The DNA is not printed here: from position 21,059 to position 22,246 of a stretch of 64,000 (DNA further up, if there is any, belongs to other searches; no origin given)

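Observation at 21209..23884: Minimal terpene cluster: P450 coupled to a non-canonical class I terpene synthase, preceded by a Sel1 protein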

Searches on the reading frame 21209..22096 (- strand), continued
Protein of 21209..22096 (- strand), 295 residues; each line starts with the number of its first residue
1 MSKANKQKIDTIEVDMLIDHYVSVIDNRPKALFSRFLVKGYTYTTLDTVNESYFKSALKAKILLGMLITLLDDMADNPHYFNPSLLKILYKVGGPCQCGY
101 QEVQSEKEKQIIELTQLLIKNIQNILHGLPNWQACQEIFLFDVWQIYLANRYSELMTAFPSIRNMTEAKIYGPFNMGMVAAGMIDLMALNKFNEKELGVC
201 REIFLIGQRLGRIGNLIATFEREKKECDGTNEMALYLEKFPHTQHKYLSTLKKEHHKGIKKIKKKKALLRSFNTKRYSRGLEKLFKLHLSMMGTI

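Call 24: find_encoding_contigs(protein=P0006, flank=8000, max_places=3)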
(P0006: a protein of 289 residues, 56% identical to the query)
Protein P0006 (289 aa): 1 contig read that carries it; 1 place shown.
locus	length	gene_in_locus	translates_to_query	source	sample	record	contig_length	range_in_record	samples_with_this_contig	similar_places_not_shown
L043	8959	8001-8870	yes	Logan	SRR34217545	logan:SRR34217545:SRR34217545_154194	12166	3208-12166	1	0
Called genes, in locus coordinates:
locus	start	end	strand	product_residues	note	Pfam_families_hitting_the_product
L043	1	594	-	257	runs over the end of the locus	PF01416:PseudoU_synth_1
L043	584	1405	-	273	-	PF00795:CN_hydrolase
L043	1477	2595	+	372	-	PF04055:Radical_SAM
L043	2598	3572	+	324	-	-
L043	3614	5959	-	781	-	-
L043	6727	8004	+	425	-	PF00067:p450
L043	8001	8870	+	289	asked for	-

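Call 25: list_cluster_members(proteins=[P0001, P0004, P0012, P0023, P0033, P0038, P0045, P0046, P0053, P0042])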
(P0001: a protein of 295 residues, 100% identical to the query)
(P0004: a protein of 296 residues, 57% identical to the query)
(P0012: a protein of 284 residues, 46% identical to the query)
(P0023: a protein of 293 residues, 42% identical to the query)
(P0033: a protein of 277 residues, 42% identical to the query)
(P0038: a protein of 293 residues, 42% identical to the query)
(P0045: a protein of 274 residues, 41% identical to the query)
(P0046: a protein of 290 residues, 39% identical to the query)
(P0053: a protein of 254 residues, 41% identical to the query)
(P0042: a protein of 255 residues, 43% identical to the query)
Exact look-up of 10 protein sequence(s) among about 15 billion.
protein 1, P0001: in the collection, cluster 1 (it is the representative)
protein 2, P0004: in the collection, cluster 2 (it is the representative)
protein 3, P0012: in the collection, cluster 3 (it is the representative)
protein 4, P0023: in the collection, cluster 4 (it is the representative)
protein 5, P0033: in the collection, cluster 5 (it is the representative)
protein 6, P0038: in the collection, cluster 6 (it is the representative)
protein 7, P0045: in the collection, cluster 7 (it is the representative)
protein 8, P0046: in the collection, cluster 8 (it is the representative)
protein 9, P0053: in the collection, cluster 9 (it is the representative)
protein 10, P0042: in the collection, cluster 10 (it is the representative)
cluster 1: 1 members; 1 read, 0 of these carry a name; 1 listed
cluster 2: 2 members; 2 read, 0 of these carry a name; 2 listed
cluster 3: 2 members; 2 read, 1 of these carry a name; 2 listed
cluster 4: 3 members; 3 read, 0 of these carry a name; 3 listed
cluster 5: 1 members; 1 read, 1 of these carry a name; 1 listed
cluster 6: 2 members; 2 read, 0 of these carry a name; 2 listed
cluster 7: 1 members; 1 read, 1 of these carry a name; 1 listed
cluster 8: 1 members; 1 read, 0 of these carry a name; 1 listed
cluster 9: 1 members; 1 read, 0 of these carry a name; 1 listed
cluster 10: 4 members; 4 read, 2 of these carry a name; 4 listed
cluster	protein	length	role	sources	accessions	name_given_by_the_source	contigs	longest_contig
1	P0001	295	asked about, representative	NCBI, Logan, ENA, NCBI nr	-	-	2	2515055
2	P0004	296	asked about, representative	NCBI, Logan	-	-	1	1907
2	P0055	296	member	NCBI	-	-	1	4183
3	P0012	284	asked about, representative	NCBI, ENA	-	-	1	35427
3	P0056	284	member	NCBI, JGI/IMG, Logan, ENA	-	hypothetical protein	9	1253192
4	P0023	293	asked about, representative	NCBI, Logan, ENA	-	-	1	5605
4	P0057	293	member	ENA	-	-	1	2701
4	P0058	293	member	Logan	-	-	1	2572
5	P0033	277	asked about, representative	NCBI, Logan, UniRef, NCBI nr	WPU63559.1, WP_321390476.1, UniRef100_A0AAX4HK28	isoprenoid biosynthesis enzyme family protein [Peredibacter starrii] | Phytoene synthase n=1 Tax=Peredibacter starrii TaxID=28202 RepID=A0AAX4HK28_9BACT | hypothetical protein [Peredibacter starrii]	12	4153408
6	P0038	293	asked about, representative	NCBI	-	-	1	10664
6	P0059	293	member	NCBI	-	-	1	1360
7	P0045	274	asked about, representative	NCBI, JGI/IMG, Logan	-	hypothetical protein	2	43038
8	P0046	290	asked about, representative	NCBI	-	-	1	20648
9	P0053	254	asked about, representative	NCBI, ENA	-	-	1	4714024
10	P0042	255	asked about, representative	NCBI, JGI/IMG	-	hypothetical protein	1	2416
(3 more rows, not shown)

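Call 33: find_encoding_contigs(protein=window:21209-22096:-, flank=3000, max_places=3)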
Protein window:21209-22096:- (295 aa): 5 contigs read that carry it; 3 places shown.
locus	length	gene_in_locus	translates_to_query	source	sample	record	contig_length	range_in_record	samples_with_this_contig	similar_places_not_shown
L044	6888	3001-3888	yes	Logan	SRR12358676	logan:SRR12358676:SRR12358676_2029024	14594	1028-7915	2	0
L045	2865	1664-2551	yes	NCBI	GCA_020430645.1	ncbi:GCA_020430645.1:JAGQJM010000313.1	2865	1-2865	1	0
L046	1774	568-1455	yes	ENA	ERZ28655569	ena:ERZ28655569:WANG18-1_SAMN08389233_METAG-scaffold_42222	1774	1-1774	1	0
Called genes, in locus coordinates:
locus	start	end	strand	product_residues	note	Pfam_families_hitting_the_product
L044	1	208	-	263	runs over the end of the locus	PF01416:PseudoU_synth_1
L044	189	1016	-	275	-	PF00795:CN_hydrolase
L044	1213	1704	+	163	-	-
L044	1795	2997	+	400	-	PF00067:p450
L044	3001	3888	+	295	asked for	-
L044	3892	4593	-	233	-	PF01048:PNP_UDP_1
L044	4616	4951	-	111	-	PF02033:RBFA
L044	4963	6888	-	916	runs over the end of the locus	PF04760:IF2_N, PF00009:GTP_EFTU, PF00025:Arf (weak), PF00071:Ras (faint), PF01926:MMR_HSR1, PF22042:EF-G_D2, PF03144:GTP_EFTU_D2 (faint), PF11987:IF-2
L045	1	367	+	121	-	?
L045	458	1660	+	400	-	PF00067:p450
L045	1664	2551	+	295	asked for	-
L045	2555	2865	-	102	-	PF01048:PNP_UDP_1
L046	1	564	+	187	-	?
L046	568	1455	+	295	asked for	-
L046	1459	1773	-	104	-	?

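Call 36: search_protein_representatives(alignment_id=A1)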
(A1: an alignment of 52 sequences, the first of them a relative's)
Query: 52 sequences, 286 profile positions. Proteins with E-value up to 0.001 (for the whole library): 605; up to 1e-10: 535; up to 1e-30: 290. The best 150 are listed.
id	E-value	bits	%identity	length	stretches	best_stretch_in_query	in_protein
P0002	2.9e-114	397.6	-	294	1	3-286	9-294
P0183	1.7e-112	391.8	-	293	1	1-286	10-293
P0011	1.4e-110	385.5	-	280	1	5-286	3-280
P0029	2.4e-104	365.1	-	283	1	10-285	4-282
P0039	2.6e-102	358.3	-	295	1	4-285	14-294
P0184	2.2e-100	352.1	-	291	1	5-286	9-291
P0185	4.0e-100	351.2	-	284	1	1-286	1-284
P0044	6.9e-99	347.1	-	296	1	5-286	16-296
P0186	6.1e-98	344.0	-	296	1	8-286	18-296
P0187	1.2e-97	343.0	-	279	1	11-286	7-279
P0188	4.5e-95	334.6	-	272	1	18-286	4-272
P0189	3.0e-94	331.9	-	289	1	5-286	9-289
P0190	3.7e-94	331.6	-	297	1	4-286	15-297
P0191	7.3e-92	324.1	-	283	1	5-286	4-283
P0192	1.1e-91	323.5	-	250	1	3-236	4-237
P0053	3.2e-85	302.3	-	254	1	46-286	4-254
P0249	6.5e-57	209.4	-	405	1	19-283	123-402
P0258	3.8e-48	180.6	-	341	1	20-279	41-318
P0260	3.1e-45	171.1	-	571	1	19-283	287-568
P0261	1.2e-44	169.2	-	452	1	27-282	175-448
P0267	1.6e-43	165.5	-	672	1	9-283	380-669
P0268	1.6e-43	165.4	-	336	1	5-283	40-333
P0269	2.3e-43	164.9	-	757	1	20-283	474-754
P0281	3.6e-41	157.7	-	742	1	9-231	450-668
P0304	1.1e-38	149.6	-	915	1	20-280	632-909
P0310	1.6e-38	149.0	-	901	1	19-286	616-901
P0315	4.6e-38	147.5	-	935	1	6-231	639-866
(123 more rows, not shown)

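Call 37: search_protein_families(library=pfam, proteins=[P0260, P0267, P0269, P0304, P0310, P0315, P0249, P0261, P0281, P0258], max_evalue=0.01)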
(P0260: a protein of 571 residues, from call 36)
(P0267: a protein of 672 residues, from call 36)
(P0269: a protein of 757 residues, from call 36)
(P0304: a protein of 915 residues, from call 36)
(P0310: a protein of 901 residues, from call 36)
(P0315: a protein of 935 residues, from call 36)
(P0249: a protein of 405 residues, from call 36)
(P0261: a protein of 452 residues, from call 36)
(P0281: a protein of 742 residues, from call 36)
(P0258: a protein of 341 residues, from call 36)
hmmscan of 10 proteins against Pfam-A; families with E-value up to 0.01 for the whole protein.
P0260 (571 aa): 2 families
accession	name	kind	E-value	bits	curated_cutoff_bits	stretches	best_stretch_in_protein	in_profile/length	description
PF00072.30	Response_reg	-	3.1e-27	95.4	30.2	1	21-129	1-110/111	Response regulator receiver domain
PF07238.19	PilZ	-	1.4e-11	45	22.5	1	134-232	1-100/102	PilZ domain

P0267 (672 aa): 2 families
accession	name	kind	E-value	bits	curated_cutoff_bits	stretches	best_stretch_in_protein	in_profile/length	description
PF02780.25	Transketolase_C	-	5.2e-12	46.2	25.9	1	214-304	7-101/124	Transketolase, C-terminal domain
PF17147.9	PFOR_II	-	0.0082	16.9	27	0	220-289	4-73/102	Pyruvate:ferredoxin oxidoreductase core domain II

P0269 (757 aa): 0 families

P0304 (915 aa): 6 families
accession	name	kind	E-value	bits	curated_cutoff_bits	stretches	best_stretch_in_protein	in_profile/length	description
PF13292.11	DXP_synthase_N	-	1.8e-88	296.8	21.2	2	6-194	1-189/274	1-deoxy-D-xylulose-5-phosphate synthase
PF02779.29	Transket_pyr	-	4.4e-49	166.9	27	1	279-438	3-170/174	Transketolase, pyrimidine binding domain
PF02780.25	Transketolase_C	-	2.6e-33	115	25.9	1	456-577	1-124/124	Transketolase, C-terminal domain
PF02775.26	TPP_enzyme_C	-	1e-05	25.8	21.9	1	108-177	20-83/151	Thiamine pyrophosphate enzyme, C-terminal TPP binding domain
PF22613.1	Transketolase_C_1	-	5.5e-05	23.8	27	1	465-498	12-45/113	Transketolase-like TK C-terminal domain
PF00676.26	E1_dh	-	5.7e-05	22.7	22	1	115-184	100-169/300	Dehydrogenase E1 component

P0310 (901 aa): 3 families
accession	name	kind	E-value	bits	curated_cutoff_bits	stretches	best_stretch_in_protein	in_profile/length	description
PF02780.25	Transketolase_C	-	5.8e-16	59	25.9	1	425-520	1-99/124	Transketolase, C-terminal domain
PF13292.11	DXP_synthase_N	-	3.8e-12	46.5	21.2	1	7-73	1-68/274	1-deoxy-D-xylulose-5-phosphate synthase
PF02779.29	Transket_pyr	-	0.0038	17.4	27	0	256-402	9-169/174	Transketolase, pyrimidine binding domain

P0315 (935 aa): 1 family
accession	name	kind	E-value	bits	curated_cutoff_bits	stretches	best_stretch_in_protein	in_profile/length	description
PF02780.25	Transketolase_C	-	6.3e-14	52.4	25.9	1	475-568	5-101/124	Transketolase, C-terminal domain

P0249 (405 aa): 0 families

P0261 (452 aa): 1 family
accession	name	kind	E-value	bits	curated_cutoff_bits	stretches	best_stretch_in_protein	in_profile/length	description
PF07238.19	PilZ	-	1.6e-09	38.4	22.5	1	18-119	2-100/102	PilZ domain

P0281 (742 aa): 0 families

P0258 (341 aa): 0 families

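Call 43: search_protein_families(library=ncbifam, proteins=[L004:5045-6325:+, L038:2952-4211:+, L004:6322-7023:+, L022:8867-9277:+], max_evalue=0.01)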
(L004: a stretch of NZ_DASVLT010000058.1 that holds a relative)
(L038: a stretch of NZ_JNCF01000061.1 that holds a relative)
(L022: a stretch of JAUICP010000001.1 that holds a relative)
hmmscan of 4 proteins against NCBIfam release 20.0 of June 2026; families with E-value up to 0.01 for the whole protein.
L004:5045-6325:+ (426 aa): 10 families
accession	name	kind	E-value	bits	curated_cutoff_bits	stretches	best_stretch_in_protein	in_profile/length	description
NF041080.1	DGGGPL_reductase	equivalog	8.9e-05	21.5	580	0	290-335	268-312/447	digeranylgeranylglycerophospholipid reductase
TIGR02032.1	GG-red-SF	subfamily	0.00011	22.1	158.8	1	7-56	4-52/297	geranylgeranyl reductase family protein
NF002480.1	PRK01747.1-1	equivalog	0.00026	19.6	540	1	4-70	249-312/645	bifunctional tRNA (5-methylaminomethyl-2-thiouridine)(34)-methyltransferase MnmC2/FAD-dependent 5-carboxymethylaminomethyl-2-thiouridine(34)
TIGR03197.1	MnmC_Cterm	equivalog_domain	0.00033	19.9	174.2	1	6-68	2-61/400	FAD-dependent 5-carboxymethylaminomethyl-2-thiouridine(34) oxidoreductase MnmC1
NF005560.0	PRK07233.1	equivalog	0.00075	18.4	252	1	6-39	3-36/435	hypothetical protein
TIGR00031.1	UDP-GALP_mutase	equivalog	0.0011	18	303.75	1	6-39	4-37/378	UDP-galactopyranose mutase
NF045655.1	MkRedMenJ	equivalog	0.0022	17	700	0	300-343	281-324/406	menaquinone reductase MenJ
NF008519.0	PRK11445.1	equivalog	0.0023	17.2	303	0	3-49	4-51/355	FAD-binding protein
NF004829.0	PRK06183.1-3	subfamily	0.0038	16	390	0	7-133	12-133/520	bifunctional 3-(3-hydroxy-phenyl)propionate/3-hydroxycinnamic acid hydroxylase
TIGR01813.1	flavo_cyto_c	subfamily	0.0087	14.8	285.45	0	7-39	3-36/444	flavocytochrome c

L038:2952-4211:+ (419 aa): 21 families
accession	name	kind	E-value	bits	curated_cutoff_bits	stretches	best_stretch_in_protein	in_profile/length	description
NF049967.1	QhpG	equivalog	2.9e-10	39.6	240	1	5-174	1-145/423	flavin-dependent monooxygenase QhpG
TIGR02032.1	GG-red-SF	subfamily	1.1e-08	35.2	158.8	1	5-322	3-287/297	geranylgeranyl reductase family protein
TIGR01984.1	UbiH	equivalog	1.5e-07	30.6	392.2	1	113-336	108-314/382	2-octaprenyl-6-methoxyphenyl hydroxylase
NF038171.1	maturase_LodB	equivalog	2e-06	27.2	400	1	5-179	2-169/361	lysine-epsilon-oxidase maturase LodB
NF053548.1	violacein_VioC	equivalog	2.1e-06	27.1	760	1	103-345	104-346/429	NADP-dependent violacein biosynthesis oxygenase VioC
NF041080.1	DGGGPL_reductase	equivalog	9.6e-06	24.7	580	0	293-340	272-319/447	digeranylgeranylglycerophospholipid reductase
NF006460.0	PRK08849.1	equivalog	2.8e-05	23.1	598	1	294-391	277-377/386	2-octaprenyl-3-methyl-6-methoxy-1,4-benzoquinol hydroxylase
NF005243.0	PRK06753.1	equivalog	5.1e-05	22.3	365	0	4-35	2-33/374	hypothetical protein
TIGR01988.1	Ubi-OHases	subfamily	7.6e-05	21.7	224.65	0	299-337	279-317/387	ubiquinone biosynthesis hydroxylase, UbiH/UbiF/VisC/COQ6 family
NF006593.0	PRK09126.1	equivalog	0.00013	21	420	0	3-33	5-35/393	5-demethoxyubiquinol-8 5-hydroxylase UbiM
NF005313.0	PRK06847.1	subfamily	0.00022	20.3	372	1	3-48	5-51/375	hypothetical protein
NF005612.0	PRK07364.1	equivalog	0.00024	19.8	487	0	297-340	293-336/415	FAD-dependent hydroxylase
NF033113.0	halo_ClmS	equivalog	0.0003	19.4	900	1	107-342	104-329/570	chloramphenicol-biosynthetic FADH2-dependent halogenase CmlS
NF004833.1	PRK06185.1-1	subfamily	0.0004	19.2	488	1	130-331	126-314/403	FAD-dependent oxidoreductase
TIGR00562.1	proto_IX_ox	equivalog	0.001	17.7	97.85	1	2-31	2-31/470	protoporphyrinogen oxidase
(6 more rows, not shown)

L004:6322-7023:+ (233 aa): 1 family
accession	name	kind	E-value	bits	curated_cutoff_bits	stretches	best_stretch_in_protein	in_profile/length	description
NF049950.1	IsopEpoxGlthnTfaseIsoI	equivalog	3e-42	144.8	300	1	1-228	1-232/238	iIsoprene-epoxide--glutathione S-transferase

L022:8867-9277:+ (136 aa): 2 families
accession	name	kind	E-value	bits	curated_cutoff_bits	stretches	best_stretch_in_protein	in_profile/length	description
TIGR02820.1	formald_GSH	equivalog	0.00061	19.7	234.55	1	22-80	42-101/182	S-(hydroxymethyl)glutathione synthase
NF003829.0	PRK05417.1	subfamily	0.0011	18.8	249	1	23-79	47-104/191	glutathione-dependent formaldehyde-activating enzyme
